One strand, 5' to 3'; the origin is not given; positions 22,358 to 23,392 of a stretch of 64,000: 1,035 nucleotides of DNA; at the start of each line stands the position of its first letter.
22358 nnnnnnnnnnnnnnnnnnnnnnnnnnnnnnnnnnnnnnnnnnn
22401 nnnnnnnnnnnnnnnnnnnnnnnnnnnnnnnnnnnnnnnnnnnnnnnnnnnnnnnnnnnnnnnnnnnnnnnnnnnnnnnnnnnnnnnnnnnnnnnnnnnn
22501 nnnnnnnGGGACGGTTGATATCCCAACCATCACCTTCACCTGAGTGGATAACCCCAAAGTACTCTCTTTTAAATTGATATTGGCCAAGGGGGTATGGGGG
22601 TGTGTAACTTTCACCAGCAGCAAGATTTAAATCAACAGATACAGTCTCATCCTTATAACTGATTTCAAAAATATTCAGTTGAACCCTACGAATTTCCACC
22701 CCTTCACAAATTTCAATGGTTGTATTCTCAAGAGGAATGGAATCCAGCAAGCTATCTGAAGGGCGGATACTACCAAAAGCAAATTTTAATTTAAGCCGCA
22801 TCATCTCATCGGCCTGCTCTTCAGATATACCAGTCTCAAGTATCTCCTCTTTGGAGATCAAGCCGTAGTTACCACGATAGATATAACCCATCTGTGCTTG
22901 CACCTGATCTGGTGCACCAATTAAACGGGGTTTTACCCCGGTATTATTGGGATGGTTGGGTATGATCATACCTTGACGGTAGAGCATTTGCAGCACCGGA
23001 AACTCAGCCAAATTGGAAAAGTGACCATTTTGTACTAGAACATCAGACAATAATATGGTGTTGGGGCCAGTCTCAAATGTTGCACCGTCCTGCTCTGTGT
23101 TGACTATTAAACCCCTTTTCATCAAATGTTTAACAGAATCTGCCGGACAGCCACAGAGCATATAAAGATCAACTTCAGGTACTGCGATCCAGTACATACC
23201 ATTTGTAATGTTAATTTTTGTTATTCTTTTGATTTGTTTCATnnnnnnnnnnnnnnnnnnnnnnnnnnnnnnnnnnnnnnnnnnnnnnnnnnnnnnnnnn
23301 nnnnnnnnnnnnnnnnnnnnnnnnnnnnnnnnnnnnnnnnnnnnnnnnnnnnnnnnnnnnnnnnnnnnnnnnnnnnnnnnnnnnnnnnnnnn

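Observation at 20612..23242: MBL-fold + two cNMP-binding domains + C-terminal hemerythrin in one 876-aa protein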

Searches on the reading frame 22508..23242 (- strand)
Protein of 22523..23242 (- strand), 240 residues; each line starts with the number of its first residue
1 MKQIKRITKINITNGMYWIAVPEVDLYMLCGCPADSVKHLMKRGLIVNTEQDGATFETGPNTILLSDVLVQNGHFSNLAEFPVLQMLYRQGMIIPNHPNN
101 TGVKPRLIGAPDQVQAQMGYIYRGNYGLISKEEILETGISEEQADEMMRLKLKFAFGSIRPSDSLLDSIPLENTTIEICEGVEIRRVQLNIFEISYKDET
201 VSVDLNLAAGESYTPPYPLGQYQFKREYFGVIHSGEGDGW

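Call 25: search_protein_families(library=pfam, proteins=[window:22523-23242:-], max_evalue=10)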
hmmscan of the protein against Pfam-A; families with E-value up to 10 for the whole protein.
window:22523-23242:- (240 aa): 1 family
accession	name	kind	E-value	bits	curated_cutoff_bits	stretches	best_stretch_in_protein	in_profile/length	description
PF23971.1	Phage_TTP_15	-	0.27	10.5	27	1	42-80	53-91/365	Putative phage tail tube protein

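Call 35: predict_structure(alignment_id=A3)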
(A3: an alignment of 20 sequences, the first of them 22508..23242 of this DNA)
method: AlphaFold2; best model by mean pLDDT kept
length: 245 residues; sequences in the alignment: 20
mean_pLDDT: 74.4   pTM: 0.71
mean pLDDT of the five models: 74.4, 71.0, 67.8, 67.0, 63.6
residues with pLDDT >= 90: 69; 70-90: 91; 50-70: 39; < 50: 46
segments of 3 or more residues with pLDDT < 50: 73-81, 157-162, 220-245
pLDDT, mean of each block of 10 residues (from residue 1): 77 89 94 74 88 89 83 48 75 82 90 79 57 74 75 52 73 93 95 96 86 62 44 35 32
secondary structure, 60 per line:
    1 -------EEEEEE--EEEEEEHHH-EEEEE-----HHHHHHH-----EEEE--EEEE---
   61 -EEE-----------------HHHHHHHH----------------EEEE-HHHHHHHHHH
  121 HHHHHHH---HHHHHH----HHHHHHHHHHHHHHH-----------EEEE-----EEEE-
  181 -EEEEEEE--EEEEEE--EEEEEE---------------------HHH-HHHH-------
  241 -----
elements in order: E8-13 E16-21 E26-30 H36-42 E48-51 E54-57 E62-64 H82-89 E106-109 H111-127 H131-136 H141-155 E167-170 E176-179 E182-188 E191-196 E199-204 H230-233

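Call 37: fold_search(model_id=the predicted structure, library=pdb)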
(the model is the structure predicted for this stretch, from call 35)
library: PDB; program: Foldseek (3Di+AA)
matches with E <= 10: 339; with E <= 0.001: 1
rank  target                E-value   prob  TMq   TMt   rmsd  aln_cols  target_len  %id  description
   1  8gyg_A                9.0e-04  1.00  0.40  0.34   5.3       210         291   12  Purification ,Crystallization and X-ray Diffraction analysis of a novel arysulfatase from Pseudoalteromonas atlantica  (released 2023-10-18)
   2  7u2s_A                1.3e-03  1.00  0.37  0.37   5.0       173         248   15  Structure of Paenibacillus xerothermodurans Apyc1 in the apo state (released 2022-04-20)
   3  4z7r_B                1.8e-03  1.00  0.36  0.33   6.3       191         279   10  The 1.98-angstrom crystal structure of Zn(2+)-bound PqqB from Methylobacterium extorquens (released 2016-04-20)
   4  8gyg_B                3.0e-03  1.00  0.40  0.33   5.7       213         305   14  Purification ,Crystallization and X-ray Diffraction analysis of a novel arysulfatase from Pseudoalteromonas atlantica  (released 2023-10-18)
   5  7u2s_B                3.2e-03  1.00  0.37  0.37   5.0       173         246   15  Structure of Paenibacillus xerothermodurans Apyc1 in the apo state (released 2022-04-20)
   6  8r22_C                3.2e-03  0.96  0.28  0.18   9.4       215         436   10  INTS9-INTS11-BRAT1-WDR73 complex (released 2024-07-31)
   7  2r2d_A                1.2e-02  0.80  0.28  0.26  10.3       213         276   12  Structure of a quorum-quenching lactonase (AiiB) from Agrobacterium tumefaciens (released 2007-10-09)
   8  8yyj_B                1.3e-02  0.96  0.32  0.19   8.6       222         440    8  RNase J2 mutant H80A (released 2025-02-12)
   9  5a0t_B                1.5e-02  0.92  0.31  0.19   9.1       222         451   12  Catalysis and 5' end sensing by ribonuclease RNase J of the metallo- beta-lactamase family (released 2015-08-19)
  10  9nh6_I                1.9e-02  0.95  0.36  0.17   7.1       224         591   10  CRYO-EM STRUCTURE OF HUMAN U7 SNRNP WITH METHYLATED noncleavable H2A* SUBSTRATE PRE-MRNA (COMPOSITE MAP) (released 2026-01-21)
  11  2cbn                  2.9e-02  0.95  0.35  0.29   8.6       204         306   11  Crystal structure of ZipD from Escherichia coli (released 2006-02-15)
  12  7bzi_F                2.9e-02  0.90  0.33  0.23  13.7       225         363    8  The mutant variant of PNGM-1. H91 was substituted for alanine to study metal coordination. (released 2021-04-28)
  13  7bz3_D                3.4e-02  0.93  0.36  0.28  10.1       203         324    8  The mutant variant of PNGM-1. H257 was substituted for alanine to study substrate binding. (released 2021-04-28)
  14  4z5y                  3.7e-02  0.93  0.31  0.26   7.1       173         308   11  The 1.56-angstrom crystal structure of copper(II)-bound PqqB from Pseudomonas Putida (released 2016-04-13)
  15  7bz1_A                3.7e-02  0.90  0.36  0.26  12.5       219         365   10  The mutant variant of PNGM-1. H96 was substituted for alanine to study metal coordination. (released 2021-04-28)
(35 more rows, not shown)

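Call 38: search_protein_representatives(alignment_id=A3)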
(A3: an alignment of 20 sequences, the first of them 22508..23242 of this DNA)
Query: 20 sequences, 242 profile positions. Proteins with E-value up to 0.001 (for the whole library): 302; up to 1e-10: 245; up to 1e-30: 145. The best 150 are listed.
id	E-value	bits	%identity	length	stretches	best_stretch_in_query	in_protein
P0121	1.2e-119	414.4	-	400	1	2-242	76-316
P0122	1.8e-119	413.7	-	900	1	1-242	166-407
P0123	5.4e-116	402.3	-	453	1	3-241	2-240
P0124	1.4e-112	391.2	-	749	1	1-242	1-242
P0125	1.3e-110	384.7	-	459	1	3-241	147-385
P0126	2.5e-110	383.8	-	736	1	4-242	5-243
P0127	6.0e-110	382.6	-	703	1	2-241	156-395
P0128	6.7e-109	379.1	-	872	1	1-242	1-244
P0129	1.3e-108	378.1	-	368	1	4-242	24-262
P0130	6.2e-108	375.9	-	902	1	1-241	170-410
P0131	7.4e-108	375.7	-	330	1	4-239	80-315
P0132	4.6e-104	363.3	-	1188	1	1-242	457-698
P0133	3.8e-102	357.0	-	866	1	1-242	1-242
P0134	1.4e-101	355.1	-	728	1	4-241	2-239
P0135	1.9e-101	354.7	-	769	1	1-242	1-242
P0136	4.8e-101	353.4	-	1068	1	1-242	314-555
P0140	1.2e-96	339.0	-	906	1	3-242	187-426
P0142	2.0e-96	338.2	-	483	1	1-242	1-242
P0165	1.2e-83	296.5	-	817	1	3-242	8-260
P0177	1.2e-80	286.7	-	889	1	6-242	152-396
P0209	4.0e-59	216.1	-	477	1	1-242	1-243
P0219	2.1e-53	197.4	-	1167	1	1-241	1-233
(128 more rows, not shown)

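Call 40: search_protein_families(library=pfam, proteins=[P0122, P0132, P0136, P0219, P0142, P0140, P0124, P0177, P0209, P0165], max_evalue=0.001)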
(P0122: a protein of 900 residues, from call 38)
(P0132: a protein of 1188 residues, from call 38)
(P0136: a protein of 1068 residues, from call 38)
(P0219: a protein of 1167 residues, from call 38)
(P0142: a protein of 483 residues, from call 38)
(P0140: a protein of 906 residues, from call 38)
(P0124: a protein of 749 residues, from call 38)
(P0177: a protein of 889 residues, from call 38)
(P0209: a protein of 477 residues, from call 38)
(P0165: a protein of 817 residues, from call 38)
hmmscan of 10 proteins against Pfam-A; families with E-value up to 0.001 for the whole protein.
P0122 (900 aa): 4 families
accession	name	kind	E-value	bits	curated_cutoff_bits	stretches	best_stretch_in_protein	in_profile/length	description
PF00027.35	cNMP_binding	-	9.3e-21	74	27.5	2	677-759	2-88/89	Cyclic nucleotide-binding domain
PF00072.30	Response_reg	-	5.5e-17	62.4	30.2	1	22-135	1-110/111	Response regulator receiver domain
PF12706.13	Lactamase_B_2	-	1.2e-08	35.2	27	1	421-497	4-83/200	Beta-lactamase superfamily domain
PF00753.33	Lactamase_B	-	2.5e-06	28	22.7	1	417-463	15-65/196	Metallo-beta-lactamase superfamily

P0132 (1188 aa): 4 families
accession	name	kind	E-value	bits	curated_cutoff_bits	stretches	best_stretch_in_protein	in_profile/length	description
PF05226.16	CHASE2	-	2.1e-55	188.5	26.3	1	26-367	6-251/257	CHASE2 domain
PF00027.35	cNMP_binding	-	4.7e-18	65.4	27.5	2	967-1049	3-89/89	Cyclic nucleotide-binding domain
PF00753.33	Lactamase_B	-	8.6e-05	23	22.7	1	721-755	33-66/196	Metallo-beta-lactamase superfamily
PF12706.13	Lactamase_B_2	-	0.00045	20.3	27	1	727-799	25-94/200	Beta-lactamase superfamily domain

P0136 (1068 aa): 4 families
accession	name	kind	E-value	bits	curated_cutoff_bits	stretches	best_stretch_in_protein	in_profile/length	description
PF00497.25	SBP_bac_3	-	2.2e-17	63.5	26.4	1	35-252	2-130/132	Bacterial extracellular solute-binding proteins, family 3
PF00027.35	cNMP_binding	-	6.1e-10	39.4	27.5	1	985-1048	18-85/89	Cyclic nucleotide-binding domain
PF12706.13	Lactamase_B_2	-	3.9e-09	36.8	27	1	568-668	3-108/200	Beta-lactamase superfamily domain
PF00753.33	Lactamase_B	-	1.9e-06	28.4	22.7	1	565-612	15-66/196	Metallo-beta-lactamase superfamily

P0219 (1167 aa): 3 families
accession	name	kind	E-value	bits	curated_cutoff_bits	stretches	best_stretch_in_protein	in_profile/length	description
PF00027.35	cNMP_binding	-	2.8e-26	91.8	27.5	1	759-844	3-88/89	Cyclic nucleotide-binding domain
PF00753.33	Lactamase_B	-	2.6e-06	28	22.7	1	242-293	13-68/196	Metallo-beta-lactamase superfamily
PF12706.13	Lactamase_B_2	-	4.6e-06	26.8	27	1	249-311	5-74/200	Beta-lactamase superfamily domain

P0142 (483 aa): 3 families
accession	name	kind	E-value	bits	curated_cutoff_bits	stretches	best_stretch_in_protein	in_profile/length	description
PF00753.33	Lactamase_B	-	1.1e-09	38.9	22.7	1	248-299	11-66/196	Metallo-beta-lactamase superfamily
PF12706.13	Lactamase_B_2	-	1.2e-08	35.3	27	1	255-343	3-94/200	Beta-lactamase superfamily domain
PF23023.1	Anti-Pycsar_Apyc1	-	3.9e-06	26.9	50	1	246-338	23-121/250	Anti-Pycsar protein Apyc1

P0140 (906 aa): 5 families
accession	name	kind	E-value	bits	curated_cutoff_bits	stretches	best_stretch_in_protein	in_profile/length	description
PF00027.35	cNMP_binding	-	6.9e-11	42.4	27.5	1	698-779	4-89/89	Cyclic nucleotide-binding domain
PF13185.12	GAF_2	-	1.4e-08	35.4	28.6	1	26-162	3-135/136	GAF domain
PF00753.33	Lactamase_B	-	1.5e-08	35.2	22.7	1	423-480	2-63/196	Metallo-beta-lactamase superfamily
PF01590.32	GAF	-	2.6e-08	34.9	22.4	1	26-159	1-130/133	GAF domain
PF12706.13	Lactamase_B_2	-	5.9e-07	29.7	27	1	440-593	4-167/200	Beta-lactamase superfamily domain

P0124 (749 aa): 3 families
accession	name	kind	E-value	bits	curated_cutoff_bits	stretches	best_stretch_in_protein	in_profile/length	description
PF00027.35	cNMP_binding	-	1.6e-13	50.8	27.5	1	512-594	2-88/89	Cyclic nucleotide-binding domain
PF12706.13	Lactamase_B_2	-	9.2e-09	35.6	27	1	256-347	4-98/200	Beta-lactamase superfamily domain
PF00753.33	Lactamase_B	-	2.9e-06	27.8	22.7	1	251-298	14-65/196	Metallo-beta-lactamase superfamily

P0177 (889 aa): 1 family
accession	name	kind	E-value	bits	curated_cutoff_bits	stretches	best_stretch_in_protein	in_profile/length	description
PF12706.13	Lactamase_B_2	-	1.9e-06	28.1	27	1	410-511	4-112/200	Beta-lactamase superfamily domain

P0209 (477 aa): 3 families
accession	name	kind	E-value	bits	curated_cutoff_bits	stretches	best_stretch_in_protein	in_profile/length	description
PF00753.33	Lactamase_B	-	6.5e-11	43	22.7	1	242-297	4-63/196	Metallo-beta-lactamase superfamily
PF23023.1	Anti-Pycsar_Apyc1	-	1.5e-06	28.3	50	1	231-297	7-73/250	Anti-Pycsar protein Apyc1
PF12706.13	Lactamase_B_2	-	1.2e-05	25.4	27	1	256-389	3-146/200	Beta-lactamase superfamily domain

P0165 (817 aa): 4 families
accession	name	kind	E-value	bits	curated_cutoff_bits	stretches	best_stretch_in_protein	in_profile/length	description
PF00027.35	cNMP_binding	-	3.2e-14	53.1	27.5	1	589-672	2-89/89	Cyclic nucleotide-binding domain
PF12706.13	Lactamase_B_2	-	3.9e-08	33.6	27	1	274-418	4-154/200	Beta-lactamase superfamily domain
PF00753.33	Lactamase_B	-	2.5e-07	31.3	22.7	1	268-316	13-65/196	Metallo-beta-lactamase superfamily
PF23023.1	Anti-Pycsar_Apyc1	-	8.4e-06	25.9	50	1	263-323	22-79/250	Anti-Pycsar protein Apyc1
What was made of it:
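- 22562..23242 (-): N-domain (aa 1-227): conserved domain with no Pfam or NCBIfam match, found only together with the MBL domain; possibly a degenerate MBL-like fold. A profile search found 302 clusters (call 38); all eight checked that hold the whole domain also carry an MBL match just after it (call 40).
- Closest known: Long-form tRNase Z. Same: The N-domain's fold hits are almost all MBL proteins (call 37), and it always precedes the active MBL domain (calls 38, 40).
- Fusion to REC, GAF, CHASE2, CNB and hemerythrin sensor domains is typical of signalling enzymes (call 40).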
